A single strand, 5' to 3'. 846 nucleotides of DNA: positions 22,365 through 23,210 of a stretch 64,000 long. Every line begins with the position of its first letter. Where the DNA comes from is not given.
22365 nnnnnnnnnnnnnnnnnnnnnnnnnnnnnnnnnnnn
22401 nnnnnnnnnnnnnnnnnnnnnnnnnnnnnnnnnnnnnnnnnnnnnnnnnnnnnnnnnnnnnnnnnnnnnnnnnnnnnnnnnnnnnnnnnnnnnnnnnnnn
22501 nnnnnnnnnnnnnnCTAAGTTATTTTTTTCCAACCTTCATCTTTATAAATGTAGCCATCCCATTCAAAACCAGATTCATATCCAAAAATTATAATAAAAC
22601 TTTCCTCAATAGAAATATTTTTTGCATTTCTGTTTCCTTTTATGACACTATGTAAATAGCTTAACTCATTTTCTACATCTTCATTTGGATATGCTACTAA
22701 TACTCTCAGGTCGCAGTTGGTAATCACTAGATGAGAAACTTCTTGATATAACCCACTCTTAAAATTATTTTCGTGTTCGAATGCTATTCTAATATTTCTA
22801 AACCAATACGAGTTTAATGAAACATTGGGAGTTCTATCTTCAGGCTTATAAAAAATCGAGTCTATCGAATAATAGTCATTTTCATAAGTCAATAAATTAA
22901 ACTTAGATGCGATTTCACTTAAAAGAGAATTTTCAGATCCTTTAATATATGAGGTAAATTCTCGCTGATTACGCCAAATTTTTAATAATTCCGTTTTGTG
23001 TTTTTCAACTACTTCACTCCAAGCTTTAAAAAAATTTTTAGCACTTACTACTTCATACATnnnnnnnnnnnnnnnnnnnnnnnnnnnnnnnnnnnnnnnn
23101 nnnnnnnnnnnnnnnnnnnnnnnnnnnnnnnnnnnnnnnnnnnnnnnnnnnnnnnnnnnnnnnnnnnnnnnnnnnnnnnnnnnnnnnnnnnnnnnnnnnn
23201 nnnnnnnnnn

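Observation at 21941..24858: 2.8-kb islet of seven small genes bracketed by 56-bp direct repeats, with no recombinase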

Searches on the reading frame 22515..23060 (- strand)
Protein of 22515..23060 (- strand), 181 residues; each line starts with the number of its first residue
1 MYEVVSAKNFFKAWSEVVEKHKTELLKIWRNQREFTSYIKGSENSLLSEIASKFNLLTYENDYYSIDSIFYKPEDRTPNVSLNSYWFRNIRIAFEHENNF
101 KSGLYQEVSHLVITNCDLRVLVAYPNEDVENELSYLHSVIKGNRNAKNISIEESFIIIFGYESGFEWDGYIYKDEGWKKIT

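Call 8: search_protein_families(library=pfam, proteins=[window:22515-23060:-], max_evalue=0.1)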
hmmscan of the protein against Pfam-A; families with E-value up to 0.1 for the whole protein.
window:22515-23060:- (181 aa): 1 family
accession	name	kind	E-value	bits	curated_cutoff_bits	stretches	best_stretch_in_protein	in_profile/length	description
PF24635.1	DUF7632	-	0.025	15.1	27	0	94-137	45-88/95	Domain of unknown function (DUF7632)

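Call 9: search_protein_families(library=padloc, proteins=[window:22515-23060:-], max_evalue=0.1)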
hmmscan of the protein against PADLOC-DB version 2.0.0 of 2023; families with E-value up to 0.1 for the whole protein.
window:22515-23060:- (181 aa): 0 families

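Call 10: search_protein_families(library=phrogs, proteins=[window:22515-23060:-], max_evalue=0.1)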
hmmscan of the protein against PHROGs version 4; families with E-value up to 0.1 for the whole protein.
window:22515-23060:- (181 aa): 0 families

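Call 12: find_encoding_contigs(protein=window:22515-23060:-, flank=10000, max_places=10)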
Protein window:22515-23060:- (181 aa): 1 contig read that carries it; 1 place shown.
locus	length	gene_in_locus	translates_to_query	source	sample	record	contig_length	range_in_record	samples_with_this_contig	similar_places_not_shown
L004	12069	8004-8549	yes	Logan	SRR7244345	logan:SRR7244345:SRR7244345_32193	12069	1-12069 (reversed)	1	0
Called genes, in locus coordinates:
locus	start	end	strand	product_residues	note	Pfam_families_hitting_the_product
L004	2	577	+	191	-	?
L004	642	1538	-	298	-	PF03976:PPK2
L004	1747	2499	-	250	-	PF05985:EutC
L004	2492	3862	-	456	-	PF06751:EutB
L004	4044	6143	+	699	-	PF03717:PBP_dimer, PF00905:Transpeptidase, PF03793:PASTA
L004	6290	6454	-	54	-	-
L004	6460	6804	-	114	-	PF22028:DUF6934, PF19666:DUF6169 (weak)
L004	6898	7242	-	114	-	PF12844:HTH_19, PF01381:HTH_3, PF13443:HTH_26 (weak)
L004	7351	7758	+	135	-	-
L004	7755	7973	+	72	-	-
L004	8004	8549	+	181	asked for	-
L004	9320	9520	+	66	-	-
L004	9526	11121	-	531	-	PF00009:GTP_EFTU, PF00025:Arf (faint), PF01926:MMR_HSR1, PF22042:EF-G_D2, PF16658:RF3_C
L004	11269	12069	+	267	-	?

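Call 25: find_homologous_proteins(query=window:22515-23060:-, max_evalue=0.001)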
Query window:22515-23060:- (181 aa): 150 proteins with E <= 0.001 among 177 candidates; the best 120 are listed.
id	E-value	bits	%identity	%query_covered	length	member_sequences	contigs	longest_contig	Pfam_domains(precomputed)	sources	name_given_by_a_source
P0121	1.9e-115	401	100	100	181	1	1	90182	-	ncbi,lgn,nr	ncbi:MAG: hypothetical protein EAZ53_04640 [Bacteroidetes bacterium]|nr:MAG: hypothetical protein EA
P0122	3.2e-78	280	66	97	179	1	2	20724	-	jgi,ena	jgi:hypothetical protein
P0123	7.4e-76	272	64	97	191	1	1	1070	-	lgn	-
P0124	2.1e-75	271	66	98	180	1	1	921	-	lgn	-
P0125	2.4e-75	270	63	98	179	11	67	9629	-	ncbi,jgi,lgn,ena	-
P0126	1.5e-74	268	63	98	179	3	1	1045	-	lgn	-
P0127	2.7e-74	267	65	98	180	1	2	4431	-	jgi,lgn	jgi:hypothetical protein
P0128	3.9e-74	266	66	98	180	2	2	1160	-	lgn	-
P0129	9.8e-74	265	65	98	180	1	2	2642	-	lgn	-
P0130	1.0e-73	265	61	97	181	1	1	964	-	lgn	-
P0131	1.1e-73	265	65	98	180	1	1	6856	-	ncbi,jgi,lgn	ncbi:MAG: hypothetical protein ACI9Y7_001936 [Dokdonia sp.]|jgi:hypothetical protein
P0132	2.7e-73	264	63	97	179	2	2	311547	-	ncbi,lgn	-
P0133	2.8e-73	264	63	98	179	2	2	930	-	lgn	-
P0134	3.0e-73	263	65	97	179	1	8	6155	-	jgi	jgi:hypothetical protein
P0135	4.4e-73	263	63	97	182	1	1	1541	-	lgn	-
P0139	4.1e-72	260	62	98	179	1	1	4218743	-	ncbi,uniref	ncbi:hypothetical protein ACH3PA_18365 [Leeuwenhoekiella sp. A2]|uniref:hypothetical protein n=1 Tax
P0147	6.1e-70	253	59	97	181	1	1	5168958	-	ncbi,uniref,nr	ncbi:hypothetical protein FF125_09520 [Aureibaculum algae]|uniref:Uncharacterized protein n=1 Tax=Au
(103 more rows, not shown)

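Call 27: find_encoding_contigs(protein=P0122, flank=8000, max_places=3)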
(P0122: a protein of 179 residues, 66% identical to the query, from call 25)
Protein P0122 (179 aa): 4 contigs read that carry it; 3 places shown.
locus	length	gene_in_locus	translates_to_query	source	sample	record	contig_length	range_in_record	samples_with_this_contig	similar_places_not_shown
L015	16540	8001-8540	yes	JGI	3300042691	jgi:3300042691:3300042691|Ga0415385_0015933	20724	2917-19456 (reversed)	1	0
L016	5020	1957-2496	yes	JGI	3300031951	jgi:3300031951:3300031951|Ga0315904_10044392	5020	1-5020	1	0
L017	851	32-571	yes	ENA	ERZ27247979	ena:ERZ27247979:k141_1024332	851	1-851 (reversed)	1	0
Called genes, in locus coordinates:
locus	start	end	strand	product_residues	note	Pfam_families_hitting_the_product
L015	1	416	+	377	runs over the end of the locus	PF13102:Phage_int_SAM_5, PF00589:Phage_integrase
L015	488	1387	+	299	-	-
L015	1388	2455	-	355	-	-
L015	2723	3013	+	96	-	PF12728:HTH_17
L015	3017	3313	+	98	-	PF12728:HTH_17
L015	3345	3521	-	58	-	-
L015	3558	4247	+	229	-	PF08800:BT4734-like_N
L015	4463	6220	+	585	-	PF08707:PriCT_2, PF13148:DUF3987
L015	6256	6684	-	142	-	-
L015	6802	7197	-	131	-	-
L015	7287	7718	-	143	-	-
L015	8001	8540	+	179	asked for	-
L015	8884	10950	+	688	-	PF02171:Piwi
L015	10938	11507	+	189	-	-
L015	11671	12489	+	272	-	-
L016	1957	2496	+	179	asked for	-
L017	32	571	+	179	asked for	-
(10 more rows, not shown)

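Call 28: find_encoding_contigs(protein=P0139, flank=8000, max_places=2)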
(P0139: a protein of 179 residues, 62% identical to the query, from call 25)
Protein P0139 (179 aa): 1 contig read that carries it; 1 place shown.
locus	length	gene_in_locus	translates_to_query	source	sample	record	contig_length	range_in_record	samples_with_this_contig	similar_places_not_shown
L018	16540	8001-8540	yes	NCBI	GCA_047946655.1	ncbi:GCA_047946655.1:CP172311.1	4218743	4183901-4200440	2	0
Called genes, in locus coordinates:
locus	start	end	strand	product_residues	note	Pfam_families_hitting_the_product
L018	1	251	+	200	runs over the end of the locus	-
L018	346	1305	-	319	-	PF01548:DEDD_Tnp_IS110, PF02371:Transposase_20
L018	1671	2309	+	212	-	-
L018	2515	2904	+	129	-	PF13518:HTH_28 (weak), PF05225:HTH_psq (weak)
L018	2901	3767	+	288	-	PF00665:rve, PF13683:rve_3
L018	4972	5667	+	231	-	-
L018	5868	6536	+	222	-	-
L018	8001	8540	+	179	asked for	-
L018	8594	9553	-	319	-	PF01548:DEDD_Tnp_IS110, PF02371:Transposase_20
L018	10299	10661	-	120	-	PF01638:HxlR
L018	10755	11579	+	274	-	PF00106:adh_short, PF01370:Epimerase (weak), PF13561:adh_short_C2, PF08643:DUF1776 (weak)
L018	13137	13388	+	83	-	PF19891:DUF6364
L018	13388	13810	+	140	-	PF13470:PIN_3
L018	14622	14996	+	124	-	PF01022:HTH_5, PF13412:HTH_24 (weak)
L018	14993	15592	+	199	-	PF02411:MerT, PF00403:HMA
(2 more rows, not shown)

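Call 29: find_encoding_contigs(protein=P0147, flank=8000, max_places=2)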
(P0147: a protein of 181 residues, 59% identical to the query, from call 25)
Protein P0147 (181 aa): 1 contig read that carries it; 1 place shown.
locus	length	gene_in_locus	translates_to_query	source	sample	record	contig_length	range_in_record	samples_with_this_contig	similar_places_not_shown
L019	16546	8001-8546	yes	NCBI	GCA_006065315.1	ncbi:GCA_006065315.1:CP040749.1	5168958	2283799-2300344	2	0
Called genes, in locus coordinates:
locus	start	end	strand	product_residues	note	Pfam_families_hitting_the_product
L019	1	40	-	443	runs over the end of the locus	PF00753:Lactamase_B, PF00581:Rhodanese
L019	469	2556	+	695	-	PF07661:MORN_2 (faint)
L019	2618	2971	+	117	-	-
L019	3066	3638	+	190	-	PF26887:Phage_T4_End_IV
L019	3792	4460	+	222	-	-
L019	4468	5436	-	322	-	-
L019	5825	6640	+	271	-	PF23894:LD_SV2 (weak), PF00805:Pentapeptide, PF13576:Pentapeptide_3 (weak), PF13599:Pentapeptide_4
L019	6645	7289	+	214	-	PF01909:NTP_transf_2 (weak), PF18765:Polbeta (weak)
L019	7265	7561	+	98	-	-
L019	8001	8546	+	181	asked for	-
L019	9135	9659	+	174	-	-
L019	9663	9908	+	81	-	-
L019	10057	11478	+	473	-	PF01966:HD, PF13286:HD_assoc (weak)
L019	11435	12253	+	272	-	PF01743:PolyA_pol (weak)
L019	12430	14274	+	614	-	-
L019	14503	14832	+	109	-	PF08761:dUTPase_2 (weak), PF03819:MazG (weak), PF12643:MazG-like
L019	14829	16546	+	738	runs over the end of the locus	PF01541:GIY-YIG (faint), PF04851:ResIII (weak), PF09848:SLFN-g3_helicase, PF00717:Peptidase_S24 (weak)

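Call 32: search_solved_structures(query=A2, max_evalue=1)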
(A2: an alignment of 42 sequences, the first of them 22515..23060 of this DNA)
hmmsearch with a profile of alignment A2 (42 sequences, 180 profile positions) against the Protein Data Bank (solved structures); distinct sequences matched with E-value up to 1: 1.
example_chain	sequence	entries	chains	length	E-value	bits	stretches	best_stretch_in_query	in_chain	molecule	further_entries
3tsr_A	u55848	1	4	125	0.46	13.2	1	98-139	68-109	Ribonuclease pancreatic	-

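Call 36: predict_structure(alignment_id=A2)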
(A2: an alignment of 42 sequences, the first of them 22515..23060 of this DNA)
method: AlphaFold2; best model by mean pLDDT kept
length: 181 residues; sequences in the alignment: 42
mean_pLDDT: 95.7   pTM: 0.92
mean pLDDT of the five models: 95.7, 95.7, 95.3, 95.0, 93.7
residues with pLDDT >= 90: 160; 70-90: 21; 50-70: 0; < 50: 0
segments of 3 or more residues with pLDDT < 50: none
pLDDT, mean of each block of 10 residues (from residue 1): 94 98 98 96 94 97 94 95 91 95 92 98 94 97 98 98 97 98 86
secondary structure, 60 per line:
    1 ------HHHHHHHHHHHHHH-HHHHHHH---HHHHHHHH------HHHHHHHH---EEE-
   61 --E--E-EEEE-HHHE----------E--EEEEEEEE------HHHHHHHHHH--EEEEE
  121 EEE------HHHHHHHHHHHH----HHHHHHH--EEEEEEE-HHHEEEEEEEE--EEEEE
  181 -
elements in order: H7-20 H22-28 H32-39 H46-53 E57-59 E68-71 E90-97 H104-113 E116-123 H130-141 H146-152 E155-161 E166-173 E176-180

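Call 40: fold_search(model_id=the predicted structure, library=pdb)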
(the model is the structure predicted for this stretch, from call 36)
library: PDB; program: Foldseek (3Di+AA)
matches with E <= 10: 795; with E <= 0.001: 1
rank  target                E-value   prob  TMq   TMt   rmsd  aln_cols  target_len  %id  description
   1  5csk_A                5.7e-04  0.99  0.38  0.06  10.8       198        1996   12  Crystal structure of yeast acetyl-CoA carboxylase, unbiotinylated (released 2015-10-28)
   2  5i6e                  6.8e-03  0.97  0.31  0.10   7.6       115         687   15  Crystal structure of the central domain of yeast acetyl-CoA carboxylase (released 2016-04-20)
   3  5csa_A                7.2e-03  1.00  0.36  0.09   4.3        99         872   11  Crystal structure of domains BT-BCCP-AC1-AC5 of yeast acetyl-CoA carboxylase (released 2015-10-28)
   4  5csa_B                8.7e-03  0.98  0.44  0.12   5.8       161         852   10  Crystal structure of domains BT-BCCP-AC1-AC5 of yeast acetyl-CoA carboxylase (released 2015-10-28)
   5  5trc_B                8.7e-03  0.96  0.39  0.20   8.1       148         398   11  Crystal structure of phosphorylated AC3-AC5 domains of yeast acetyl-CoA carboxylase (released 2016-12-07)
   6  5cs4_B                9.2e-03  0.87  0.35  0.20   6.7       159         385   11  Crystal structure of domains AC3-AC5 of yeast acetyl-CoA carboxylase (released 2015-10-28)
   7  2e2l_E                1.7e-02  0.82  0.37  0.24  10.1       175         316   10  Helicobacter pylori formamidase AmiF contains a fine-tuned cysteine-glutamate-lysine catalytic triad (released 2007-02-13)
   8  5g3o_A                1.8e-02  0.57  0.36  0.26  13.5       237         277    6  Bacillus cereus formamidase (BceAmiF) inhibited with urea. (released 2017-04-12)
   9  2vhi_A                1.9e-02  0.51  0.32  0.20  10.3       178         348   11  Crystal structure of a pyrimidine degrading enzyme from Drosophila melanogaster (released 2008-03-25)
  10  5g3o_C                2.2e-02  0.57  0.36  0.27  13.7       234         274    7  Bacillus cereus formamidase (BceAmiF) inhibited with urea. (released 2017-04-12)
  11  5g3p_C                2.3e-02  0.57  0.36  0.24  12.6       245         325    9  Bacillus cereus formamidase (BceAmiF) acetylated at the active site. (released 2017-04-12)
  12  5g3p_B                2.5e-02  0.66  0.40  0.26  12.2       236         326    9  Bacillus cereus formamidase (BceAmiF) acetylated at the active site. (released 2017-04-12)
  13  5g3o_B                2.5e-02  0.60  0.38  0.29  12.4       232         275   10  Bacillus cereus formamidase (BceAmiF) inhibited with urea. (released 2017-04-12)
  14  2vhi_H                2.6e-02  0.44  0.32  0.20  10.4       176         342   12  Crystal structure of a pyrimidine degrading enzyme from Drosophila melanogaster (released 2008-03-25)
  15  5h8j_P                2.8e-02  0.33  0.32  0.24  12.4       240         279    8  Crystal structure of Medicago truncatula N-carbamoylputrescine amidohydrolase (MtCPA) in complex with cadaverine (released 2016-04-20)
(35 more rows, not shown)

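Call 63: search_protein_families(library=ncbifam, proteins=[window:22515-23060:-], max_evalue=0.1)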
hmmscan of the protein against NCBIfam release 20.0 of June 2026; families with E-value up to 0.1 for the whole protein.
window:22515-23060:- (181 aa): 0 families

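Call 71: find_related_loci(query=A2, collection=metagenome_contigs, flank=6000)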
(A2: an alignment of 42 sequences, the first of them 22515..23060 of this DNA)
Query A2 (181 aa) in metagenome_contigs; peptide patterns used: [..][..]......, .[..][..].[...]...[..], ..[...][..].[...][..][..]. (x = any residue, [..] = any of these).
600 stretches matched a pattern (row limit reached: there are more); 105 encode a relative of the query (tblastn E <= 1e-3); the best 80 are kept; 80 distinct loci.
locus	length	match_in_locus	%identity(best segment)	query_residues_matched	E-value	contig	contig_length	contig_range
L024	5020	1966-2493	66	5-180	2e-82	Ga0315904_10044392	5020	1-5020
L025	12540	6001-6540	62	1-180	5e-80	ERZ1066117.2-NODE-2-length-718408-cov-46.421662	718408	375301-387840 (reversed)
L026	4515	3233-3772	62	1-180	4e-80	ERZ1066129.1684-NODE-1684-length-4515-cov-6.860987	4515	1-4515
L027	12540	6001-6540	62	1-180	5e-80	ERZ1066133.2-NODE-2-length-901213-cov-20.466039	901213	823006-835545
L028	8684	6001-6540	62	1-180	5e-80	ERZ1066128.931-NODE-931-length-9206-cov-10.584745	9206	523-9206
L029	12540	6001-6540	62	1-180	9e-78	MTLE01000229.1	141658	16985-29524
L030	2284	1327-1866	61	1-180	3e-77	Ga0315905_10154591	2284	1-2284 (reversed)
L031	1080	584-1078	64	3-167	5e-78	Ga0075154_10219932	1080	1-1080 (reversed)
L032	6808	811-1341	58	5-181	3e-72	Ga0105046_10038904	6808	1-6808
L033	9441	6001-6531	56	5-181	1e-72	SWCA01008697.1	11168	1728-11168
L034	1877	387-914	57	5-180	3e-74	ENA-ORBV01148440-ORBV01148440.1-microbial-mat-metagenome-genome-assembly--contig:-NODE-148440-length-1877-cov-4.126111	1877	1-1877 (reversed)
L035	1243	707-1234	58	5-180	1e-76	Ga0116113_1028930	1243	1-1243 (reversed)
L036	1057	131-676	57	4-180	2e-77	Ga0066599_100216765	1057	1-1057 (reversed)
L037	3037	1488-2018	56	5-181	5e-72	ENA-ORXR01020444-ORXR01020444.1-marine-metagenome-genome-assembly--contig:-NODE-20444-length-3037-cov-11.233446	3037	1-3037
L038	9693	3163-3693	57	5-181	2e-71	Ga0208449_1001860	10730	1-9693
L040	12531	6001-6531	59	5-180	3e-71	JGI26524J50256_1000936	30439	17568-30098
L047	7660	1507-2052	59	1-180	1e-68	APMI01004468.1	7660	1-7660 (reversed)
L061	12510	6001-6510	51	1-175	1e-53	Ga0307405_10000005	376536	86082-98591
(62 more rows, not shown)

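Call 77: search_protein_families(library=pfam, alignment_id=A4, max_evalue=0.00001)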
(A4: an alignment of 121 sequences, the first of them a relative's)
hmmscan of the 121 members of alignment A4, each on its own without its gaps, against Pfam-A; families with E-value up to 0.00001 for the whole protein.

A. member 1, L015:7290-7718:- (143 aa): 0 families

B. families by the number of members that match (of 121 scanned): 118 families (the first 25 are shown)
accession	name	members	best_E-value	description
PF03235.19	GmrSD_N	3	1.4e-40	GmrSD restriction endonuclease, N-terminal domain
PF13538.12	UvrD_C_2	3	1.9e-10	UvrD-like helicase C-terminal domain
PF14559.12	TPR_19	2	1.2e-43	Tetratricopeptide repeat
PF11074.14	DUF2779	2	1.2e-42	Domain of unknown function(DUF2779)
PF18735.6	HEPN_RiboL-PSP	2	9.3e-19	RiboL-PSP-HEPN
PF01420.25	Methylase_S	2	2.2e-18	Type I restriction modification DNA specificity domain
PF01541.30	GIY-YIG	2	1.8e-16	GIY-YIG catalytic domain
PF13280.12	WYL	2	5.8e-14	WYL domain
PF14237.11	GYF_2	2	1.6e-13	GYF domain 2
PF12705.13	PDDEXK_1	2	3e-12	PD-(D/E)XK nuclease superfamily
PF25583.1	WCX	2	7.8e-10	WCX domain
PF00873.25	ACR_tran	1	4.7e-203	AcrB/AcrD/AcrF family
PF13414.12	TPR_11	1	2.9e-75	TPR repeat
PF07719.23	TPR_2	1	5.1e-66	Tetratricopeptide repeat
PF00515.34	TPR_1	1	3.2e-61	Tetratricopeptide repeat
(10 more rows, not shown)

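Call 78: search_protein_families(library=padloc, alignment_id=A4, max_evalue=0.00001)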
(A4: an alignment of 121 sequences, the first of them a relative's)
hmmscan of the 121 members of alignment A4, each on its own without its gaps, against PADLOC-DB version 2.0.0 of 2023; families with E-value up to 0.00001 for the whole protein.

A. member 1, L015:7290-7718:- (143 aa): 0 families

B. families by the number of members that match (of 121 scanned): 435 families (the first 25 are shown)
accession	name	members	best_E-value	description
PDLC04134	mad2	3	3.3e-26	mads_2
PDLC03098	Specificity_I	3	2e-21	Type I specificity subunit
PDLC03624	REase_MTase_IIG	3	1.9e-13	Type IIG restriction enzyme-methyltransferase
PDLC04027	PD-T4-2_A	2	1.8e-159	-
PDLC03026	MTase_I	2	2.4e-125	Type I methyltransferase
PDLC03109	Specificity_I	2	1.1e-118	Type I specificity subunit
PDLC03189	Specificity_I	2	2.8e-71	Type I specificity subunit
PDLC03150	Specificity_I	2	3.5e-69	Type I specificity subunit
PDLC03877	NsnA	2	1.2e-66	-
PDLC04155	HEC-06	2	1e-65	-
PDLC03127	Specificity_I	2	2e-62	Type I specificity subunit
PDLC03169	Specificity_I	2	2e-59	Type I specificity subunit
PDLC03107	Specificity_I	2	2.2e-59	Type I specificity subunit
PDLC04157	HEC-06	2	8.1e-59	-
PDLC03069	Specificity_I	2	6.6e-48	Type I specificity subunit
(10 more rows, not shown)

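Call 88: find_related_loci(query=A2, collection=viral_contigs, flank=6000)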
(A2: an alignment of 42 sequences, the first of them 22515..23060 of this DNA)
Query A2 (181 aa) in viral_contigs; peptide patterns used: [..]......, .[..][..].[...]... (x = any residue, [..] = any of these).
103 stretches matched a pattern; 1 encode a relative of the query (tblastn E <= 1e-3); 1 distinct loci.
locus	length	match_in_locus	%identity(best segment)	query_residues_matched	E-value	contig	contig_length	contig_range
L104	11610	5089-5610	32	5-170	1e-21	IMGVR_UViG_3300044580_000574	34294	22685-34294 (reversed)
